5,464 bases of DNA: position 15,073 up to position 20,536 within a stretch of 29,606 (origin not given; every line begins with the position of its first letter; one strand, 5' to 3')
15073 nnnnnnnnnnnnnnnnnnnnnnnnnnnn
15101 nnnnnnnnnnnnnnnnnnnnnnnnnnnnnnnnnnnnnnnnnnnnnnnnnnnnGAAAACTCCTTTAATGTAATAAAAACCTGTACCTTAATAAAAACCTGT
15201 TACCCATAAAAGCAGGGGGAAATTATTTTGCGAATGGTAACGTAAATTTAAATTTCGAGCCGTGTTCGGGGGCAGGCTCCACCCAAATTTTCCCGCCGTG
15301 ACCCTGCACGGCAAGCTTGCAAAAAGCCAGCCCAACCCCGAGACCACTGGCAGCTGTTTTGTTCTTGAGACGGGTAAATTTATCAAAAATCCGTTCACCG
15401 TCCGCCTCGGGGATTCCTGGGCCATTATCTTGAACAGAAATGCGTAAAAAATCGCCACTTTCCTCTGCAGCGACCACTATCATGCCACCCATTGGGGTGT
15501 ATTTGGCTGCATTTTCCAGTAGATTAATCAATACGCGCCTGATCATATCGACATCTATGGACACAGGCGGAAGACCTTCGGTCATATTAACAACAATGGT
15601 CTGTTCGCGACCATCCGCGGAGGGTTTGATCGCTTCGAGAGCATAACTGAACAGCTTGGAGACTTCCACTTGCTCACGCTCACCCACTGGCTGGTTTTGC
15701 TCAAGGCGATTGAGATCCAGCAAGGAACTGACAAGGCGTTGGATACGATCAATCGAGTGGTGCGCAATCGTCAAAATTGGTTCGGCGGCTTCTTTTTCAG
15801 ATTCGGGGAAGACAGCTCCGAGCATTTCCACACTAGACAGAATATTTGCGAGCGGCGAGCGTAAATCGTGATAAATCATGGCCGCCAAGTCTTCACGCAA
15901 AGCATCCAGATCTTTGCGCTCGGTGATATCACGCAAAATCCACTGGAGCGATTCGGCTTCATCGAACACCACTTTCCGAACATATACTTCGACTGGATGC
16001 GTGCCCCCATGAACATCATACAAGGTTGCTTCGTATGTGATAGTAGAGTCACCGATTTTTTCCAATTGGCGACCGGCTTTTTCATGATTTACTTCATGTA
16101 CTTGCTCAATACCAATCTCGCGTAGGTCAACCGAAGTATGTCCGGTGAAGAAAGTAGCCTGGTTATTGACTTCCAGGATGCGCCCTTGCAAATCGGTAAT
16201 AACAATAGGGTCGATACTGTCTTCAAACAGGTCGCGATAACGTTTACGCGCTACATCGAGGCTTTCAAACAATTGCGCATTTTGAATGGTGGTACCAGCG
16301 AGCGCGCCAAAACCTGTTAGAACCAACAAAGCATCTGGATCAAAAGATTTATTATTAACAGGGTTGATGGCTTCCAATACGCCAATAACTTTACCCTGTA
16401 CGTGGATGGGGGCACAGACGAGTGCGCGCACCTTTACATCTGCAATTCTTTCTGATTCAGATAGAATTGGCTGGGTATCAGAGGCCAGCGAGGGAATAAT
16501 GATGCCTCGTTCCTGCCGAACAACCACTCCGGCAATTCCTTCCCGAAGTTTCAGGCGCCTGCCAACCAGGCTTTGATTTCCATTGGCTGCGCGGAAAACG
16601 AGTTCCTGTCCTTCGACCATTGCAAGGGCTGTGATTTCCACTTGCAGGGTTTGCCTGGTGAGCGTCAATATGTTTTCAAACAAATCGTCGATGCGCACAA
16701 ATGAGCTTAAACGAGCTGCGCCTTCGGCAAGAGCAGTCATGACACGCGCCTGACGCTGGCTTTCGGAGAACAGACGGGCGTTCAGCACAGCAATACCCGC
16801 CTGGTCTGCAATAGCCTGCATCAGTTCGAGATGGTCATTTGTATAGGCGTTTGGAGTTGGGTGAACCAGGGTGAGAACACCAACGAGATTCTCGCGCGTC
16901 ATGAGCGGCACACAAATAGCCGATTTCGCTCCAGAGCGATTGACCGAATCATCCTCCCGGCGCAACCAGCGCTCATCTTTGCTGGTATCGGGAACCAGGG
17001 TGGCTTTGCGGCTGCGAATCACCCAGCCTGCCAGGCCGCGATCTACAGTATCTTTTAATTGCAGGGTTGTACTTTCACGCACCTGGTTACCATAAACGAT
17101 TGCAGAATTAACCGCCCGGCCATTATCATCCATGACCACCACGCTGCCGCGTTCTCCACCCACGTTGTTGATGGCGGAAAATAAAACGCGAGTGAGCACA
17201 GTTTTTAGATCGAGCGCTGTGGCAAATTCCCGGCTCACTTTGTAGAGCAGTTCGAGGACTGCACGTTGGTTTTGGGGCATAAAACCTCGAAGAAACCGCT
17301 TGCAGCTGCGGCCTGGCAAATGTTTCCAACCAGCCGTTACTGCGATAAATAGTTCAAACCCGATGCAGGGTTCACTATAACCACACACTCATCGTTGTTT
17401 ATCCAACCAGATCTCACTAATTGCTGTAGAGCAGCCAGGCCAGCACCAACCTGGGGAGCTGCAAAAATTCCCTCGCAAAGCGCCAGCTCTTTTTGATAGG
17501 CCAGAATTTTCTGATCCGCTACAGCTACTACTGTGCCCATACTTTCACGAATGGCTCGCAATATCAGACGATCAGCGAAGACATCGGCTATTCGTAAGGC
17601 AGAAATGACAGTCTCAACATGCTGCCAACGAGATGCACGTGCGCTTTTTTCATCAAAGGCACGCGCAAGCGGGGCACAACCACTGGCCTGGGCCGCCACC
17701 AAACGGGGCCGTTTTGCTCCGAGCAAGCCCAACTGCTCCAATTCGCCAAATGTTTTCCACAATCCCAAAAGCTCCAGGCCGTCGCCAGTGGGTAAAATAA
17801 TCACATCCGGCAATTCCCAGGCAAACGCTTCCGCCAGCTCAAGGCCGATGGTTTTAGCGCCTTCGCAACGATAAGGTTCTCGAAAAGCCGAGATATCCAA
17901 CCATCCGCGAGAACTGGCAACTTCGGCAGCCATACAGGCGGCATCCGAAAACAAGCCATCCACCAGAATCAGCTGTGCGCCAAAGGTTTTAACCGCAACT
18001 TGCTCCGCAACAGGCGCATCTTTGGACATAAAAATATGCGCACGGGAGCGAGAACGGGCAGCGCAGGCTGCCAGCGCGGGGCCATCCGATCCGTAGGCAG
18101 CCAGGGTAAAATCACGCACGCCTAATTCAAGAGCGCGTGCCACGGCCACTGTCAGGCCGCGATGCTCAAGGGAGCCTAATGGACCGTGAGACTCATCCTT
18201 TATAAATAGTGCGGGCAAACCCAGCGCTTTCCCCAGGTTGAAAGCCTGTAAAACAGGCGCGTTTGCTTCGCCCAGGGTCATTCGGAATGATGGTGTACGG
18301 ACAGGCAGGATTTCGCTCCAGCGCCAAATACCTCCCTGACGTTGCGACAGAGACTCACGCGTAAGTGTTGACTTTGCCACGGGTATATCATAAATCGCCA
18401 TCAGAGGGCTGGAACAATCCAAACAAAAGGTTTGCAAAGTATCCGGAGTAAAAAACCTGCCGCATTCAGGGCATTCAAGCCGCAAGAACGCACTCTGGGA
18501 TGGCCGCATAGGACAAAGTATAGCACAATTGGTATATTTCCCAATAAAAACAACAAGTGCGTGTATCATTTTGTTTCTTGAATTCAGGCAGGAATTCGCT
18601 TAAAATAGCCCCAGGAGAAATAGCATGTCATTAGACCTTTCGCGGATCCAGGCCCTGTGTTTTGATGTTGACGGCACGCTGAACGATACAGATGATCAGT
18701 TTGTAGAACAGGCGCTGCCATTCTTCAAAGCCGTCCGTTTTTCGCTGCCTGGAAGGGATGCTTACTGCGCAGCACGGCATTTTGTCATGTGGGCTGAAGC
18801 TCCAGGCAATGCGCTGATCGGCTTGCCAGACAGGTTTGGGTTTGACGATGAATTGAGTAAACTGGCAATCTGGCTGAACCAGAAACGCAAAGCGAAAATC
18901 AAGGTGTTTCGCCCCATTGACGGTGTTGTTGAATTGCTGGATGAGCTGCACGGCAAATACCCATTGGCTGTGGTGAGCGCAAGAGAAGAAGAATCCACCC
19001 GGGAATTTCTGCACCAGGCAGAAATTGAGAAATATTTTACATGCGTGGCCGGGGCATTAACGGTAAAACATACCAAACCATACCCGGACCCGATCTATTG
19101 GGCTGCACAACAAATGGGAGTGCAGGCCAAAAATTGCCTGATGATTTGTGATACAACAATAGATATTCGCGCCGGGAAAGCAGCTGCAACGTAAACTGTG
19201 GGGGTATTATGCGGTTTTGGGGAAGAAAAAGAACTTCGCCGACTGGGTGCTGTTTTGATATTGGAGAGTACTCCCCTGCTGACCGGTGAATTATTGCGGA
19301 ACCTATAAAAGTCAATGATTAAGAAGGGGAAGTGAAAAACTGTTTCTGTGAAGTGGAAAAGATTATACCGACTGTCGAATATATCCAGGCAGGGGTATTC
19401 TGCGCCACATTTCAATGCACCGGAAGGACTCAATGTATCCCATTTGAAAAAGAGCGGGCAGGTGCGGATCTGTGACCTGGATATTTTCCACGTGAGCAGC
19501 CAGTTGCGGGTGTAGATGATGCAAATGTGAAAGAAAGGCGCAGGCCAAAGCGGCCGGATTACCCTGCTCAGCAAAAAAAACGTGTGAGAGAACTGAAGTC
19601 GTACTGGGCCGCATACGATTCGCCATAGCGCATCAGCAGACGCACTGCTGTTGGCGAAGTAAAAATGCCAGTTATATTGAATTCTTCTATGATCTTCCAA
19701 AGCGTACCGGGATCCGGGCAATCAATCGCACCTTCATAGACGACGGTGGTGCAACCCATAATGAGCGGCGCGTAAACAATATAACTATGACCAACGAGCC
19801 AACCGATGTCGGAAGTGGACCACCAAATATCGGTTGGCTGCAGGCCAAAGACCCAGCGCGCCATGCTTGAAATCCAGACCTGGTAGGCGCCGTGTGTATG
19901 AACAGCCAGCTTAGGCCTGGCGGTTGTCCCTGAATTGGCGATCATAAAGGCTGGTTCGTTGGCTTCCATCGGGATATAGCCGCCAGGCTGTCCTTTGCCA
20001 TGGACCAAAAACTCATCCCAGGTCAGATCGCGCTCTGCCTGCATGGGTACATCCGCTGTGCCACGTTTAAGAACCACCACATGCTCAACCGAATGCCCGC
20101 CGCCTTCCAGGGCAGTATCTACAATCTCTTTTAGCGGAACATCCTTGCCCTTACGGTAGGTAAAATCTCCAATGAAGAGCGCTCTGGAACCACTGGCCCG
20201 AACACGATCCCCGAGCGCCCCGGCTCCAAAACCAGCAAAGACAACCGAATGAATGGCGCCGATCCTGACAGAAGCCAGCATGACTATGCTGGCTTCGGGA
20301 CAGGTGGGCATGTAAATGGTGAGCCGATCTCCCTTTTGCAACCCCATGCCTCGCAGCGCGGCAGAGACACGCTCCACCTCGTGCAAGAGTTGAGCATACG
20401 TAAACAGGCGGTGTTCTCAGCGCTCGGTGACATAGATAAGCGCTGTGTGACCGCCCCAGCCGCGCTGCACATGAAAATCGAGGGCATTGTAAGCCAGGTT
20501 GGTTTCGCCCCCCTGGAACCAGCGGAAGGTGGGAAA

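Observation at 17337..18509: Intact ThrC-like protein whose PLP-binding machinery is systematically replaced (likely pseudoenzyme)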

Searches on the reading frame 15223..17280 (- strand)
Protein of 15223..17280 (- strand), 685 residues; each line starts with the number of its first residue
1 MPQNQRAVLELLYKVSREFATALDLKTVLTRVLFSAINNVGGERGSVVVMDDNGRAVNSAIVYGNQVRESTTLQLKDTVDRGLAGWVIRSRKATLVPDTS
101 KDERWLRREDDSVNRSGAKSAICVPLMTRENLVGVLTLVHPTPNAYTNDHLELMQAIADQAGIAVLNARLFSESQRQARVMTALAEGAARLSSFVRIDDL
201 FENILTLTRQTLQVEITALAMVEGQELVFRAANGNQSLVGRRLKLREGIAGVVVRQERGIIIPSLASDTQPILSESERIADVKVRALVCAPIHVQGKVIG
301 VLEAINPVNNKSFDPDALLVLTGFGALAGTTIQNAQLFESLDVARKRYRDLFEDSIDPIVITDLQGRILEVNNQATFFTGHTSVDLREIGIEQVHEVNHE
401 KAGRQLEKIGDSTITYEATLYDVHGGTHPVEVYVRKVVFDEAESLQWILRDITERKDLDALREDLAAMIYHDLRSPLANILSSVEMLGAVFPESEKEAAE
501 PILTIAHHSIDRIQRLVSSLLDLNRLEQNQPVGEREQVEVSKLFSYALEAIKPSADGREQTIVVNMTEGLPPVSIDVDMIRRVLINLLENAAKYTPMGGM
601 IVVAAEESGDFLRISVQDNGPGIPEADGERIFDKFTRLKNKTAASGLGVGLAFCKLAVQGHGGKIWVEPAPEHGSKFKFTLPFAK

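Call 17: search_protein_families(library=pfam, proteins=[window:15223-17280:-], max_evalue=0.001)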
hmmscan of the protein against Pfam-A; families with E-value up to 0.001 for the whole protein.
window:15223-17280:- (685 aa): 8 families
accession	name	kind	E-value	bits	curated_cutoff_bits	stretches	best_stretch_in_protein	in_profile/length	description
PF01590.32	GAF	-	1.2e-36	126.6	22.4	2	24-165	1-133/133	GAF domain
PF13185.12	GAF_2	-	2.5e-32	112.4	28.6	2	23-165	2-135/136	GAF domain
PF02518.31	HATPase_c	-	4.1e-28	98.5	26.4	1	576-684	2-110/111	Histidine kinase-, DNA gyrase B-, and HSP90-like ATPase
PF13492.12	GAF_3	-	2.7e-18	67.1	27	2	103-167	65-129/129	GAF domain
PF00512.31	HisKA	-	1e-11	45.1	26.9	1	462-528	2-65/66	His Kinase A (phospho-acceptor) domain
PF00989.32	PAS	-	6.8e-08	32.9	22.6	1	347-452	2-113/113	PAS fold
PF13426.13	PAS_9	-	2.7e-07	31.3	27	1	357-454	2-103/103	PAS domain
PF13188.13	PAS_8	-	2.8e-05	24.3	21.8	1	347-396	2-49/65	PAS domain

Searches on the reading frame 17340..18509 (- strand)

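Call 4: search_protein_families(library=pfam, proteins=[window:17340-18509:-], max_evalue=0.01)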
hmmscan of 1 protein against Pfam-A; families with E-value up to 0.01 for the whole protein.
window:17340-18509:- (390 aa): 1 family
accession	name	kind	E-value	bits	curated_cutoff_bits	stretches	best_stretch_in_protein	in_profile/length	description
PF00291.31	PALP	-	4.2e-56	190.9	35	1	78-380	2-293/295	Pyridoxal-phosphate dependent enzyme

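Call 5: search_protein_families(library=ncbifam, proteins=[window:17340-18509:-], max_evalue=0.01)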
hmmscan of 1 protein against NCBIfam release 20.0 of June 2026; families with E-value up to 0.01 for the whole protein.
window:17340-18509:- (390 aa): 37 families (the best 25 are shown)
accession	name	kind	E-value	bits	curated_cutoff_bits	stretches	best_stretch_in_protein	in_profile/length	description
NF006050.0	PRK08197.1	equivalog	5e-127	424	303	1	6-388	4-385/406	threonine synthase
NF004170.0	PRK05638.1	equivalog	1.5e-50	172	421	1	11-386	2-357/442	threonine synthase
TIGR00260.1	thrC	equivalog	4.1e-37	128.1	167.1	1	61-373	1-322/340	threonine synthase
NF006205.0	PRK08329.1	equivalog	1.8e-34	119.3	358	1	11-386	2-345/347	threonine synthase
NF004996.0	PRK06381.1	equivalog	9.7e-32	110.2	266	1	82-379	14-314/319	threonine synthase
NF005035.0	PRK06450.1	equivalog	2.2e-23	82.6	301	1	11-364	4-321/338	threonine synthase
TIGR03844.1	cysteate_syn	equivalog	1.7e-16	60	324.9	1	10-378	2-373/398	cysteate synthase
TIGR01127.1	ilvA_1Cterm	equivalog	1.9e-14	53.4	378.75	1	101-363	17-267/380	threonine ammonia-lyase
NF005680.0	PRK07476.1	equivalog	5.3e-14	51.9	413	1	83-245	23-184/326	hydroxyectoine utilization dehydratase EutB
NF006094.0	PRK08246.1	subfamily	2.5e-13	50.1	331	1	99-363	37-284/310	serine/threonine dehydratase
NF006390.0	PRK08639.1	equivalog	1.2e-11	44.2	421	1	101-379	42-310/418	threonine ammonia-lyase IlvA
NF004771.0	PRK06110.1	equivalog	1.6e-10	40.6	317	1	93-361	31-286/323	threonine dehydratase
TIGR01136.1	cysKM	subfamily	1.7e-10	40.7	344.15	2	323-389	230-295/299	cysteine synthase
TIGR01139.1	cysK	equivalog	4.5e-10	39.3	350.95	2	101-250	23-180/298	cysteine synthase A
TIGR01124.1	ilvA_2Cterm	equivalog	7.2e-10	38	411.3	1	85-250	19-183/499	threonine ammonia-lyase, biosynthetic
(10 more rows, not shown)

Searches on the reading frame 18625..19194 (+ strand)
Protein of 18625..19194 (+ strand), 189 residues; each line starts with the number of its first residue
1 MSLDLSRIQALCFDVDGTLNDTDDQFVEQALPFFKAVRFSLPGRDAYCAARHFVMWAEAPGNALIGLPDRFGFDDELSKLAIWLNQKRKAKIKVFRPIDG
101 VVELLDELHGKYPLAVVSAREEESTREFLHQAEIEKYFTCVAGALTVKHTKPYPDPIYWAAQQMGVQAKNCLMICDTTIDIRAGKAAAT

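Call 17: search_protein_families(library=pfam, proteins=[window:18625-19194:+], max_evalue=0.001)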
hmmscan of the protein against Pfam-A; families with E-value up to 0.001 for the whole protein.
window:18625-19194:+ (189 aa): 2 families
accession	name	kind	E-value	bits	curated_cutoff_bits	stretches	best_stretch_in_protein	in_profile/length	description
PF13419.12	HAD_2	-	1.6e-26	94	23.8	1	13-187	3-171/178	Haloacid dehalogenase-like hydrolase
PF00702.32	Hydrolase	-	3.2e-18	67.3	26.4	1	8-187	1-190/191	haloacid dehalogenase-like hydrolase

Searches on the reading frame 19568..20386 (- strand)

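Call 17: search_protein_families(library=pfam, proteins=[window:19568-20386:-], max_evalue=0.001)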
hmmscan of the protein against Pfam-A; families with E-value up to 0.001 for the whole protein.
window:19568-20386:- (272 aa): 1 family
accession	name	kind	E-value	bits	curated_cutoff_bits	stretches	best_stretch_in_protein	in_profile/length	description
PF00501.34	AMP-binding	-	1.3e-46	159.6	29.9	1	3-271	30-292/384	AMP-binding enzyme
